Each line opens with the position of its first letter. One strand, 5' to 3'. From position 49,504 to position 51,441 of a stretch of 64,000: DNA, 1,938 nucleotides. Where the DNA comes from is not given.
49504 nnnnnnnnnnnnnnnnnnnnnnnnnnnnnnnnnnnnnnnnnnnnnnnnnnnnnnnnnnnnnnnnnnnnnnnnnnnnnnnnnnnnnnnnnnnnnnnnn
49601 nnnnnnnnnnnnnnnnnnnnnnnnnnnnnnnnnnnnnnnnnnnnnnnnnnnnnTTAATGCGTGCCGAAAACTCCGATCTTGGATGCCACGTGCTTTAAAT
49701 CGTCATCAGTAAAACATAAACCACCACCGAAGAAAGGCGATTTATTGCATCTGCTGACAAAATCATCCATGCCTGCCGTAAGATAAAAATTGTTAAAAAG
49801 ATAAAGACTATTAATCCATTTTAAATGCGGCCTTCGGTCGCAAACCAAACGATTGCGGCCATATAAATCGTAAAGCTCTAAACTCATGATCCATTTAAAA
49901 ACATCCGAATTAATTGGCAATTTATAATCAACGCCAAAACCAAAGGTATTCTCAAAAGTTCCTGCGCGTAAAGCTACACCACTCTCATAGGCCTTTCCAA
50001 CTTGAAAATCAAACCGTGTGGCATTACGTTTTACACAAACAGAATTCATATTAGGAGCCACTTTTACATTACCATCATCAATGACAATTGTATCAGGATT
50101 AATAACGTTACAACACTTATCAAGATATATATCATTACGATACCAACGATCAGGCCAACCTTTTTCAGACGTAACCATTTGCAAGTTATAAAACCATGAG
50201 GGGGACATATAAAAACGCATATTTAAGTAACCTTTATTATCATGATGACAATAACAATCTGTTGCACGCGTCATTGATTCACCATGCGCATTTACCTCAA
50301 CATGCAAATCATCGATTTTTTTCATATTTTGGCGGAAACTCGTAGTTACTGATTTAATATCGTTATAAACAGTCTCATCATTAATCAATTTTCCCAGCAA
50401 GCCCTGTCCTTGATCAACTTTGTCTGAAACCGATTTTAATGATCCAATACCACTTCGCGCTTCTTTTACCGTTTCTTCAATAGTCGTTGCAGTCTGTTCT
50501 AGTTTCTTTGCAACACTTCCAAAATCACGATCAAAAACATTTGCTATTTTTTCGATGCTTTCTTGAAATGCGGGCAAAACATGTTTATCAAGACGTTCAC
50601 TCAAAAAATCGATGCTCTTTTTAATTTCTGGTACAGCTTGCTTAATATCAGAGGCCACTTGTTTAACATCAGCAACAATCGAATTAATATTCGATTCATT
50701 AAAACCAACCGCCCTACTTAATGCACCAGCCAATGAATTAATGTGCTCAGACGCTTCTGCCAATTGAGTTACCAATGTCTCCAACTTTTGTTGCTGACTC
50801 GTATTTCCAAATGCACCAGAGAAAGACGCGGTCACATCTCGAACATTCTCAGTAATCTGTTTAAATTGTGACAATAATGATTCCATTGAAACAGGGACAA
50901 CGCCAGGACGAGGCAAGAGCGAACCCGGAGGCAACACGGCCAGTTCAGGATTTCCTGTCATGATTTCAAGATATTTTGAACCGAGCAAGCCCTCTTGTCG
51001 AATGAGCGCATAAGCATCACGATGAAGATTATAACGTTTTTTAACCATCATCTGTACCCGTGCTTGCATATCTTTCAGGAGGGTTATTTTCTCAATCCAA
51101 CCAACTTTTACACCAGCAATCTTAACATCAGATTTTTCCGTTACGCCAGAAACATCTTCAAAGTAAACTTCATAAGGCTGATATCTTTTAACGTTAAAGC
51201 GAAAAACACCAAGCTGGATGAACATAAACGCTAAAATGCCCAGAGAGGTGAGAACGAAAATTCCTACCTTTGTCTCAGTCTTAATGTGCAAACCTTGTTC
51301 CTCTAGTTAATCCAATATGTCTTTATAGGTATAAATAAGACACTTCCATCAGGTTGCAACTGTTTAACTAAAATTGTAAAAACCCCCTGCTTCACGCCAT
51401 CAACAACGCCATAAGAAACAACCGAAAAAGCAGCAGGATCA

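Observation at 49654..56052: gspF-G-H-I-J-K operon that ends in an MCE/MlaD gene and lacks gspC/D/E/L/M in cis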

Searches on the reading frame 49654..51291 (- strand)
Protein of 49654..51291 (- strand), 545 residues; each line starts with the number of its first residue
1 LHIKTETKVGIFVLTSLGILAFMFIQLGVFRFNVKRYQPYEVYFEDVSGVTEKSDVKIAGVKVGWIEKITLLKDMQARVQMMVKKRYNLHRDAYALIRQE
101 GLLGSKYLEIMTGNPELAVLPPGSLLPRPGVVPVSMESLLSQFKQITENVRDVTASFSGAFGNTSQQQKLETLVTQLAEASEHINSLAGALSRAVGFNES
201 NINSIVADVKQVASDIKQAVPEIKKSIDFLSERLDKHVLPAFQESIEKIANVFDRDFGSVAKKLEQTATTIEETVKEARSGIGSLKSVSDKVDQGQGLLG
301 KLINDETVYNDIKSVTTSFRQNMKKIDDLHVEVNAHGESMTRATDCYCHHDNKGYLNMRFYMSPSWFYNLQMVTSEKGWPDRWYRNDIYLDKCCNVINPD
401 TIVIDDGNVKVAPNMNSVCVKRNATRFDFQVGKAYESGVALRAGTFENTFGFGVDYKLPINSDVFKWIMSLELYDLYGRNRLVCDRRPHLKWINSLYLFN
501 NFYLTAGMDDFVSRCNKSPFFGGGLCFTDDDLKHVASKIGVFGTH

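Call 3: search_protein_families(library=pfam, proteins=[window:49654-51291:-], max_evalue=0.1)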
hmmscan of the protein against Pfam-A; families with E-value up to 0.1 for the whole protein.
window:49654-51291:- (545 aa): 13 families
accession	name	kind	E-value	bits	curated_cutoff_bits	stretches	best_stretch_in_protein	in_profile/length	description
PF02470.25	MlaD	-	1.5e-15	57.6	25.1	1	37-113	2-81/81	MlaD protein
PF17478.7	VP4_helical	-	0.00032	20.7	27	1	131-247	38-148/292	Rotavirus VP4 helical domain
PF20072.4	DUF6468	-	0.002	18.7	26.9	0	262-294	6-38/76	Domain of unknown function (DUF6468)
PF04108.17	ATG17_like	-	0.0025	17.8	43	0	201-328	11-137/355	Autophagy protein ATG17-like domain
PF09537.16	DUF2383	-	0.0032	18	30.8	1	141-247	4-110/111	Domain of unknown function (DUF2383)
PF04513.17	Baculo_PEP_C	-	0.0036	17.8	38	0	203-283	23-102/140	Baculovirus polyhedron envelope protein, PEP, C terminus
PF07464.16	ApoLp-III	-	0.0064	17.1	36.3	1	150-278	4-136/146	Apolipophorin-III precursor (apoLp-III)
PF22905.2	Hydro_N_hd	-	0.0075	16.7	27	0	167-225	85-143/195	Hydrolase N-terminal helical domain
PF23202.1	PAH_ZNF598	-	0.012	16.3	25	0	137-182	26-69/83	ZNF598 PAH domain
PF05478.16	Prominin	-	0.013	14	34.3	1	145-320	210-396/799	Prominin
PF12205.13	GIT1_C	-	0.015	16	25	0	137-191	28-78/110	G protein-coupled receptor kinase-interacting protein 1 C term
PF06013.18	WXG100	-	0.043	14.5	27.3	0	262-292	7-37/86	Proteins of 100 residues with WXG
PF12889.12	DUF3829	-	0.087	12.8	26.8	0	259-330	77-145/285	Protein of unknown function (DUF3829)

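Call 4: search_protein_families(library=ncbifam, proteins=[window:49654-51291:-], max_evalue=0.1)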
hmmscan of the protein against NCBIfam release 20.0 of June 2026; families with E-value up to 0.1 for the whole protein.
window:49654-51291:- (545 aa): 15 families
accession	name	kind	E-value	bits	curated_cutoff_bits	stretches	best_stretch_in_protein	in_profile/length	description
TIGR00996.1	Mtu_fam_mce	paralog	5.3e-29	101.3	140.5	1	9-276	5-273/291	MCE family protein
TIGR04430.1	OM_asym_MlaD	equivalog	7.3e-26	90.7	135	1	4-143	4-143/146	outer membrane lipid asymmetry maintenance protein MlaD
NF047463.1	CllEntPrLepto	equivalog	1.3e-06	28.1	400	1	270-320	170-220/250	mammalian cell entry protein Mce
NF003034.1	PRK03918.1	equivalog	5.5e-05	21.3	700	1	169-335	159-321/878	DNA double-strand break repair ATPase Rad50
TIGR02169.1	SMC_prok_A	equivalog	0.0011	16.7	729.4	1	164-336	699-867/1165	chromosome segregation protein SMC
NF045487.1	ASRP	equivalog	0.0072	15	300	0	198-334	311-439/593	archaea-specific SMC-related protein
NF043078.1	MMSYN1_0168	equivalog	0.01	14.5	800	1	136-325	104-293/649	oligopeptide ABC transporter ATP-binding protein OppF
NF003413.0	PRK04778.1-7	equivalog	0.016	13.6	556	1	145-307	251-412/564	septation ring formation regulator EzrA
NF033914.0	antiphage_ZorA_1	subfamily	0.018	13.3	190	1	136-327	394-573/619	anti-phage ZorAB system protein ZorA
NF041120.1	RqcH_arch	equivalog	0.025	13.3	400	1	165-278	310-419/645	ribosome rescue protein RqcH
NF002572.0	PRK02224.1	equivalog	0.057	11.7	1087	1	165-300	272-397/888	DNA double-strand break repair ATPase Rad50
NF047388.1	SA1320_fam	subfamily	0.072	11.5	230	0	138-248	480-578/644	SA1320 family protein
TIGR02284.1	TIGR02284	subfamily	0.083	13.2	44.8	0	150-249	12-111/139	PA2169 family four-helix-bundle protein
NF010672.0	PRK14069.1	equivalog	0.086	13.2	123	0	257-328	17-84/95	exodeoxyribonuclease VII small subunit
NF041344.1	XopF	subfamily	0.091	11.5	500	0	212-329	432-542/549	XopF/Hpa4 family type III secretion system effector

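Call 10: find_encoding_contigs(protein=window:49654-51291:-, flank=10000, max_places=6)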
Protein window:49654-51291:- (545 aa): 17 contigs read that carry it; 2 places shown.
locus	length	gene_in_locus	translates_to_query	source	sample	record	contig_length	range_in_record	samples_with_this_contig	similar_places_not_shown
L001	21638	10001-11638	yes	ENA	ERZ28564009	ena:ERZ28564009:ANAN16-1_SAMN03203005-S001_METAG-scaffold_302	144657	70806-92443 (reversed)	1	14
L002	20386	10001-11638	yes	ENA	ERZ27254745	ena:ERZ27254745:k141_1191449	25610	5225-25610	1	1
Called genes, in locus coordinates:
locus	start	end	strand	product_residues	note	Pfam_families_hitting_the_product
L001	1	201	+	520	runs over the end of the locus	PF03023:MurJ, PF01554:MatE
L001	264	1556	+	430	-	-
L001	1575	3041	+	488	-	PF01266:DAO (faint), PF01593:Amino_oxidase, PF01946:Thi4 (faint), PF13450:NAD_binding_8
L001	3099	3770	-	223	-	PF01738:DLH (weak)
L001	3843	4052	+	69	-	-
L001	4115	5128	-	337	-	-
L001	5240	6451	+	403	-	PF28597:T2SSF_N, PF00482:T2SSF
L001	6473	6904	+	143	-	PF07963:N_methyl, PF08334:T2SSG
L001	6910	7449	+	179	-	PF07963:N_methyl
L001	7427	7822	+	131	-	PF07963:N_methyl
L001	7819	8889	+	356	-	-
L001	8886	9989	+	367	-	-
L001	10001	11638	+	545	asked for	PF02470:MlaD, PF28544:Helical_needle, PF27164:Aq_493_lipo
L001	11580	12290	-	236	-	-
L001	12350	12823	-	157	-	PF02130:YbeY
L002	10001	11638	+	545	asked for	PF02470:MlaD, PF28544:Helical_needle, PF27164:Aq_493_lipo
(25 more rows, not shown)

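Call 11: find_homologous_proteins(query=window:49654-51291:-, max_evalue=0.001)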
Query window:49654-51291:- (545 aa): 471 proteins with E <= 0.001 among 8000 candidates; the best 120 are listed.
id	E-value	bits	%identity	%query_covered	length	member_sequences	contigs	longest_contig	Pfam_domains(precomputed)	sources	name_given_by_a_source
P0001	0.0e+0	1247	100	100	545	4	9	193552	PF28544.1,PF27164.1,PF02470.26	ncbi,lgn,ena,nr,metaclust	ncbi:TPA: hypothetical protein DIC20_01295 [Candidatus Dependentiae bacterium]|nr:MAG: Mammalian cel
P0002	2.0e-286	969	76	99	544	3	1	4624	PF28544.1,PF27164.1,PF02470.26,PF17478.8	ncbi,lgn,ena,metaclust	metaclust:\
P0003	2.7e-282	955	76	98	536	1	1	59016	PF28544.1,PF27164.1,PF02470.26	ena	-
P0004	1.1e-274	930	72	100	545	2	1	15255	PF28544.1,PF27164.1,PF02470.26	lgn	-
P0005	2.2e-263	893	69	100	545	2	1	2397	PF28544.1,PF27164.1,PF02470.26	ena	-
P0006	1.4e-261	887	69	100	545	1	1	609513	PF28544.1,PF27164.1,PF02470.26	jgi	-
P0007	8.3e-218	743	59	100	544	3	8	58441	PF28544.1,PF27164.1,PF02470.26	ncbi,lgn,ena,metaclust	metaclust:\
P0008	3.2e-189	648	53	98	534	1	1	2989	PF28544.1,PF27164.1,PF02470.26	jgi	jgi:phospholipid/cholesterol/gamma-HCH transport system substrate-binding protein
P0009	5.5e-188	644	52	99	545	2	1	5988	PF28544.1,PF27164.1,PF02470.26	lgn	-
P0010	7.2e-188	644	53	99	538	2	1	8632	PF28544.1,PF27164.1,PF02470.26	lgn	-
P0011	1.7e-186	639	54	98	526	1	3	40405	PF28544.1,PF27164.1,PF02470.26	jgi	jgi:phospholipid/cholesterol/gamma-HCH transport system substrate-binding protein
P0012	5.0e-186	638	54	100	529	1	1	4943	PF28544.1,PF27164.1,PF02470.26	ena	-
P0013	1.2e-184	633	53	100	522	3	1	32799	PF28544.1,PF27164.1,PF02470.26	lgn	-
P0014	2.3e-184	632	51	99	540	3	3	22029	PF28544.1,PF27164.1,PF02470.26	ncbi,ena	-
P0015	6.2e-181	621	51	100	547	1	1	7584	PF28544.1,PF27164.1,PF02470.26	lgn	-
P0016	4.8e-178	611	50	99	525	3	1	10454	PF28544.1,PF27164.1,PF02470.26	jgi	-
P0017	9.6e-177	607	53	96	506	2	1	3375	PF28544.1,PF27164.1,PF02470.26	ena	-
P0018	2.4e-172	593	48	100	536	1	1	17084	PF28544.1,PF27164.1,PF02470.26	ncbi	-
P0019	3.0e-170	586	47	100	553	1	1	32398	PF28544.1,PF27164.1,PF02470.26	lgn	-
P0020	1.8e-169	583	49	100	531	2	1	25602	PF27164.1,PF02470.26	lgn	-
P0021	4.2e-165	569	49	96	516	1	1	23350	PF28544.1,PF27164.1,PF02470.26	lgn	-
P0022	4.4e-146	506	43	100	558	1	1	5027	PF28544.1,PF27164.1,PF02470.26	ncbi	-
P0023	1.5e-145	504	43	100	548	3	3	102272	PF28544.1,PF27164.1,PF02470.26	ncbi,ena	-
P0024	2.9e-145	503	44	99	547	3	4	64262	PF28544.1,PF27164.1,PF02470.26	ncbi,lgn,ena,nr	ncbi:hypothetical protein A3F06_00560 [candidate division TM6 bacterium RIFCSPHIGHO2_12_FULL_36_22]|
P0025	4.4e-144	499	43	100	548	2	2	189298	PF28544.1,PF27164.1,PF02470.26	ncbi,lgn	-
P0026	2.0e-141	491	43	99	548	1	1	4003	PF27164.1,PF02470.26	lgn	-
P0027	2.6e-141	490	44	99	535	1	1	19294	PF28544.1,PF27164.1,PF02470.26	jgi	-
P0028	5.3e-141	489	41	100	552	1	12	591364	PF28544.1,PF27164.1,PF02470.26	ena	-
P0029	3.8e-140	486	43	100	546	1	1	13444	PF27164.1,PF02470.26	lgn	-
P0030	2.3e-139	484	43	100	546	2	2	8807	PF27164.1,PF02470.26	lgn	-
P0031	7.4e-139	482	41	99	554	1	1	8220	PF28544.1,PF27164.1,PF02470.26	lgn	-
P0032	1.0e-137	478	42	100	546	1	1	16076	PF27164.1,PF02470.26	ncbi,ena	-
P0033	3.3e-137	477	42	100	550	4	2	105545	PF27164.1,PF02470.26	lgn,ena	-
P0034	3.7e-137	477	42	100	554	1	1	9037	PF27164.1,PF02470.26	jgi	jgi:phospholipid/cholesterol/gamma-HCH transport system substrate-binding protein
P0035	6.8e-137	476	41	100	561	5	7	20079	PF28544.1,PF27164.1,PF02470.26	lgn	-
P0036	2.1e-136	474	42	100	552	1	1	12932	PF27164.1,PF02470.26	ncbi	-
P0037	2.9e-136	474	42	99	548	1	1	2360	PF27164.1,PF02470.26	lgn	-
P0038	9.5e-136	472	42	99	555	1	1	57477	PF28544.1,PF27164.1,PF02470.26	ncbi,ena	-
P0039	9.8e-136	472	42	100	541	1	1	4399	PF27164.1,PF02470.26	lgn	-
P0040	1.4e-135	471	43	98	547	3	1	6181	PF28544.1,PF27164.1,PF02470.26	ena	-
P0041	3.6e-135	470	41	100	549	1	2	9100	PF27164.1,PF02470.26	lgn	-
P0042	3.8e-135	470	41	100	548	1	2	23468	PF28544.1,PF27164.1,PF02470.26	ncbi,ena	-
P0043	8.6e-135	469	42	100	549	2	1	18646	PF28544.1,PF27164.1,PF02470.26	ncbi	-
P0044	1.1e-134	468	42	98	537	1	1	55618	PF27164.1,PF02470.26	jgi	-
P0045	1.9e-134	468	42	100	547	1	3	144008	PF28544.1,PF27164.1,PF02470.26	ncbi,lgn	-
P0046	2.3e-134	467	42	100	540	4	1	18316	PF27164.1,PF02470.26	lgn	-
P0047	2.6e-134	467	45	99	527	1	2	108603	PF28544.1,PF27164.1,PF02470.26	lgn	-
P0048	3.0e-133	464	40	100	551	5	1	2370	PF28544.1,PF27164.1,PF02470.26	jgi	-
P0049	4.5e-133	463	41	100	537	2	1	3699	PF28544.1,PF27164.1,PF02470.26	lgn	-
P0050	6.8e-133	462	41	100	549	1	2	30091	PF27164.1,PF02470.26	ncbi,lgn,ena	-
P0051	7.1e-133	462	42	98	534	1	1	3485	PF28544.1,PF27164.1,PF02470.26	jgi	jgi:phospholipid/cholesterol/gamma-HCH transport system substrate-binding protein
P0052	7.7e-133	462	41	99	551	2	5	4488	PF27164.1,PF02470.26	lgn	-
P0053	1.9e-132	461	42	99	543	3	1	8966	PF28544.1,PF27164.1,PF02470.26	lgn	-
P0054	2.4e-132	461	41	99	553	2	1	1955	PF27164.1,PF02470.26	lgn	-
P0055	2.0e-131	458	41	100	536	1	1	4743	PF27164.1,PF02470.26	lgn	-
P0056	2.4e-131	457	42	100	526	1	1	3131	PF28544.1,PF27164.1,PF02470.26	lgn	-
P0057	2.8e-131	457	41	99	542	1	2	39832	PF28544.1,PF27164.1,PF02470.26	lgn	-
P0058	4.1e-131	457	42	99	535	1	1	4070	PF28544.1,PF27164.1,PF02470.26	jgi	-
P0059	9.6e-131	455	40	95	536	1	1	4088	PF28544.1,PF27164.1,PF02470.26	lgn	-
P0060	1.4e-130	455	40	99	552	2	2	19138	PF27164.1,PF02470.26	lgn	-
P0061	2.4e-130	454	42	98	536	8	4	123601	PF28544.1,PF27164.1,PF02470.26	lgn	-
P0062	9.2e-130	452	40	100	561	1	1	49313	PF28544.1,PF27164.1,PF02470.26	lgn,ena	-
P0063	1.7e-129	451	42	98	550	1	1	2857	PF28544.1,PF27164.1,PF02470.26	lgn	-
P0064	2.1e-129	451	42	99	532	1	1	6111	PF27164.1,PF02470.26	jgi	-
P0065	2.5e-129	451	42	94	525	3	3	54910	PF27164.1,PF02470.26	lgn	-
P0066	2.9e-129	450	41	100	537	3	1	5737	PF27164.1,PF02470.26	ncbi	-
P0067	3.0e-129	450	41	100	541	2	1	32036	PF27164.1,PF02470.26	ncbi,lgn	-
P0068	3.1e-129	450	40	99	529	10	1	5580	PF27164.1,PF02470.26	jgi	-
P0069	3.5e-129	450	40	99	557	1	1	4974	PF27164.1,PF02470.26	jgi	jgi:phospholipid/cholesterol/gamma-HCH transport system substrate-binding protein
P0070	4.7e-129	450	40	99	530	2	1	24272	PF27164.1,PF02470.26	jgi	-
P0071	4.9e-129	450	40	98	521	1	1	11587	PF27164.1,PF02470.26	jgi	-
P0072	5.9e-129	449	40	100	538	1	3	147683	PF28544.1,PF27164.1,PF02470.26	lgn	-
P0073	8.5e-129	449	41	100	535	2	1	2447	PF28544.1,PF27164.1,PF02470.26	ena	-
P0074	1.1e-128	449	41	99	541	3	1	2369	PF27164.1,PF02470.26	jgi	jgi:phospholipid/cholesterol/gamma-HCH transport system substrate-binding protein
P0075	2.4e-128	447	40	99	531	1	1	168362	PF27164.1,PF02470.26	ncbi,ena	-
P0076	2.9e-128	447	42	99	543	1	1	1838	PF28544.1,PF27164.1,PF02470.26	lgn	-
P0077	3.2e-128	447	40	100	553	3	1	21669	PF27164.1,PF02470.26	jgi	-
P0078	3.7e-128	447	40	99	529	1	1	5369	PF28544.1,PF27164.1,PF02470.26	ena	-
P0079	5.5e-128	446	40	100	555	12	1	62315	PF27164.1,PF02470.26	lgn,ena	-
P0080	6.0e-128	446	41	99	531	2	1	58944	PF28544.1,PF27164.1,PF02470.26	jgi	-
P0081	6.5e-128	446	40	100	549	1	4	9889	PF28544.1,PF27164.1,PF02470.26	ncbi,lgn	-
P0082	1.3e-127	445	40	100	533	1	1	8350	PF28544.1,PF27164.1,PF02470.26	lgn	-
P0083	2.5e-127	444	39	99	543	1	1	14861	PF28544.1,PF27164.1,PF02470.26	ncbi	-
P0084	3.4e-127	444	40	99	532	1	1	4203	PF27164.1,PF02470.26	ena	-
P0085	4.5e-127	443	40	100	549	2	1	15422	PF27164.1,PF02470.26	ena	-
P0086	5.1e-127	443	41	98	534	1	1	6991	PF27164.1,PF02470.26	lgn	-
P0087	5.9e-127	443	41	99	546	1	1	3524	PF28544.1,PF27164.1,PF02470.26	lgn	-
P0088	6.0e-127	443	38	99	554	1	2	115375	PF27164.1,PF02470.26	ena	-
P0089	6.9e-127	443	41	99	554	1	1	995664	PF28544.1,PF27164.1,PF02470.26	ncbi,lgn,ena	-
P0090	8.2e-127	442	38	100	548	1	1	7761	PF28544.1,PF27164.1,PF02470.26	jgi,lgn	jgi:phospholipid/cholesterol/gamma-HCH transport system substrate-binding protein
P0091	1.0e-126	442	40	100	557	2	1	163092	PF27164.1,PF02470.26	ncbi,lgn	-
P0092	1.5e-126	442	41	99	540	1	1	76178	PF27164.1,PF02470.26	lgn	-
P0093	1.6e-126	441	39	99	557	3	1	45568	PF27164.1,PF02470.26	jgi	jgi:phospholipid/cholesterol/gamma-HCH transport system substrate-binding protein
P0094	1.6e-126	441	41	96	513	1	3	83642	PF27164.1,PF02470.26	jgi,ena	-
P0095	1.7e-126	441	41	99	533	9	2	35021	PF27164.1,PF02470.26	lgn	-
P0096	2.6e-126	441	42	99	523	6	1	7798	PF27164.1,PF02470.26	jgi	-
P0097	2.7e-126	441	39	100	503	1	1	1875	PF28544.1,PF27164.1,PF02470.26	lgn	-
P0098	4.0e-126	440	39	99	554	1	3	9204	PF28544.1,PF27164.1,PF02470.26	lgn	-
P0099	4.1e-126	440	39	99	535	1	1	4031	PF27164.1,PF02470.26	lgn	-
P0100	4.8e-126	440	40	99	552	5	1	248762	PF27164.1,PF02470.26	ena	-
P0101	5.8e-126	440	40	99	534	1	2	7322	PF28544.1,PF27164.1,PF02470.26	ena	-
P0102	6.1e-126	440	41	97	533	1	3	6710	PF27164.1,PF02470.26,PF23831.2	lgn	-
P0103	7.2e-126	439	41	97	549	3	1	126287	PF28544.1,PF27164.1,PF02470.26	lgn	-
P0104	7.5e-126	439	40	100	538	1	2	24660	PF27164.1,PF02470.26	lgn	-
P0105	8.7e-126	439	39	100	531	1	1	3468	PF27164.1,PF02470.26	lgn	-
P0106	9.7e-126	439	40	99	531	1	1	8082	PF27164.1,PF02470.26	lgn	-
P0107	1.2e-125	439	41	98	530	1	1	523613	PF28544.1,PF27164.1,PF02470.26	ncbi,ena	-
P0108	1.2e-125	439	38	99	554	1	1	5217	PF28544.1,PF27164.1,PF02470.26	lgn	-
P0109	2.7e-125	437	41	99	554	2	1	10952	PF27164.1,PF02470.26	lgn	-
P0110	3.2e-125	437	39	100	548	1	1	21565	PF27164.1,PF02470.26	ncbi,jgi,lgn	ncbi:MAG: phospholipid/cholesterol/gamma-HCH transport system substrate-binding protein [Alteromonas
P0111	3.3e-125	437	41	99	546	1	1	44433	PF27164.1,PF02470.26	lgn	-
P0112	3.5e-125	437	41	97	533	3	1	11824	PF27164.1,PF02470.26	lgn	-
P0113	3.6e-125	437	38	99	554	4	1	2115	PF28544.1,PF27164.1,PF02470.26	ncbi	-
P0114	4.4e-125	437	40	99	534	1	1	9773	PF27164.1,PF02470.26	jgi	jgi:phospholipid/cholesterol/gamma-HCH transport system substrate-binding protein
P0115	6.0e-125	436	39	99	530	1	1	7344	PF27164.1,PF02470.26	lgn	-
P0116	7.4e-125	436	37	100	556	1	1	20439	PF27164.1,PF02470.26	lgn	-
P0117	8.7e-125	436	41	99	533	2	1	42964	PF27164.1,PF02470.26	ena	-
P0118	1.3e-124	435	39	99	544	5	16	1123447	PF28544.1,PF27164.1,PF02470.26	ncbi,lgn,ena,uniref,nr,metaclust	ncbi:MCE family protein [Vermiphilus pyriformis]|uniref:Mce/MlaD domain-containing protein n=1 Tax=c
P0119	2.0e-124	435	39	99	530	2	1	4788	PF27164.1,PF02470.26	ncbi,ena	-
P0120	3.3e-124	434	40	99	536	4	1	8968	PF27164.1,PF02470.26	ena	-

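Call 14: find_related_loci(query=A1, collection=genome_contigs, flank=10000)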
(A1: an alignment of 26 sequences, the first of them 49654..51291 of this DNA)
Query A1 (545 aa) in genome_contigs; peptide patterns used: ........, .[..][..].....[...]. (x = any residue, [..] = any of these).
325 stretches matched a pattern; 297 encode a relative of the query (tblastn E <= 1e-3); the best 80 are kept; 80 distinct loci.
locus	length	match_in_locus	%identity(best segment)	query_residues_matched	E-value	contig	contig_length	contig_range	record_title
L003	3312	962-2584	76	3-542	0e+0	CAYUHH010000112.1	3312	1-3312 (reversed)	MAG TPA_asm: uncultured Pseudomonadota bacterium isolate binchicken_co181_180 genome assembly, contig: NODE_70175_length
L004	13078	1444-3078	69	1-545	0e+0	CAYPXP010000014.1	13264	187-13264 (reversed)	MAG TPA_asm: uncultured Pseudomonadota bacterium isolate SRP178699_co1_193 genome assembly, contig: NODE_6202_length_132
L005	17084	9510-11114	48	1-545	2e-180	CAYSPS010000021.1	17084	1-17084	MAG TPA_asm: uncultured Pseudomonadota bacterium isolate SRP239243_co1_149 genome assembly, contig: NODE_5505_length_170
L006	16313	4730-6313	49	1-543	3e-177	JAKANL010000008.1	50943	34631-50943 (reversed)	MAG: bacterium isolate WY5.bin70 NODE_937_length_50943_cov_1.692833, whole genome shotgun sequence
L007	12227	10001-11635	42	1-543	2e-154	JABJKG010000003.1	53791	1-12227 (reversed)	MAG: bacterium isolate SI074_bin86 k141_355288, whole genome shotgun sequence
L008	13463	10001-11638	43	1-544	2e-153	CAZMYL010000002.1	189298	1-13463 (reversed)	MAG TPA_asm: uncultured Pseudomonadota bacterium isolate SRP342105_co1_14 genome assembly, contig: NODE_76_length_189298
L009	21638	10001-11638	43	1-544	3e-153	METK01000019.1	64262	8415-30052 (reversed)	MAG: candidate division TM6 bacterium RIFCSPHIGHO2_12_FULL_36_22 rifcsphigho2_12_scaffold_751, whole genome shotgun sequ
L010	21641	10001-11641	43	1-545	3e-153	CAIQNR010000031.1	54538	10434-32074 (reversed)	uncultured bacterium isolate VK2_bin-0242 genome assembly, contig: bin-0242:31/45, whole genome shotgun sequence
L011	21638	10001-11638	43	1-544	7e-153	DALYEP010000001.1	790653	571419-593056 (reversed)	MAG TPA_asm: Candidatus Babeliales bacterium isolate CTOTU14257 NODE_1_length_790653_cov_10.893357, whole genome shotgun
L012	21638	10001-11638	42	1-544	7e-148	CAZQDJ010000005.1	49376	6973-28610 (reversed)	MAG TPA_asm: uncultured Pseudomonadota bacterium isolate SRP286056_co1_452 genome assembly, contig: NODE_691_length_4937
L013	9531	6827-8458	59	1-545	0e+0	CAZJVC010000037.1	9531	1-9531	MAG TPA_asm: uncultured Pseudomonadota bacterium isolate binchicken_co9_189 genome assembly, contig: NODE_3192_length_95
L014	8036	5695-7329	42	1-543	2e-145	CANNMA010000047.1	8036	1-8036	MAG: bacterium isolate ZH-3nov15-92 genome assembly, contig: ZH-3nov15-C15065, whole genome shotgun sequence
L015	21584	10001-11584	42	6-534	1e-145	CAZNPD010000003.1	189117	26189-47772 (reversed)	MAG TPA_asm: uncultured Pseudomonadota bacterium isolate binchicken_co1_101 genome assembly, contig: NODE_56_length_1891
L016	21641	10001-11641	40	1-544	2e-144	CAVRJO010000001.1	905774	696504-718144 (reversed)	MAG: Candidatus Babeliales bacterium isolate MFD05580.bin.1.59 genome assembly, contig: contig_44239, whole genome shotg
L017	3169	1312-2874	42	4-540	9e-151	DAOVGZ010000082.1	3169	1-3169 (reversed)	MAG TPA_asm: bacterium isolate CSMAG_1328 CSMAG_1328_k141_6350638_length_3169_cov_8.0000, whole genome shotgun sequence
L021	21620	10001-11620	42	1-539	1e-140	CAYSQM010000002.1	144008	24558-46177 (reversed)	MAG TPA_asm: uncultured Pseudomonadota bacterium isolate SRP302895_co1_156 genome assembly, contig: NODE_237_length_1440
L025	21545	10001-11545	42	6-534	1e-139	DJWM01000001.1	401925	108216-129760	MAG TPA_asm: Candidatus Dependentiae bacterium UBA6230 UBA6230_contig_8463, whole genome shotgun sequence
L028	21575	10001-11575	40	6-544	8e-138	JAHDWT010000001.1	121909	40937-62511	MAG: Candidatus Dependentiae bacterium isolate DEP1 NODE_466_length_121909_cov_20.804372, whole genome shotgun sequence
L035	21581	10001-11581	40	6-544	8e-135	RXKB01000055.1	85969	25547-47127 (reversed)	MAG: Candidatus Dependentiae bacterium isolate AWTP1-30 sample_9_scaffold_39, whole genome shotgun sequence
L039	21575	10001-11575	39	6-544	1e-132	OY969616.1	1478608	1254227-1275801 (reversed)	MAG: uncultured bacterium isolate MFD04463.bin.c.16 genome assembly, chromosome: 1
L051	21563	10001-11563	37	6-539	3e-128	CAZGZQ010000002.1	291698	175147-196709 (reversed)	MAG TPA_asm: uncultured Pseudomonadota bacterium isolate SRP296810_co1_11 genome assembly, contig: NODE_25_length_291698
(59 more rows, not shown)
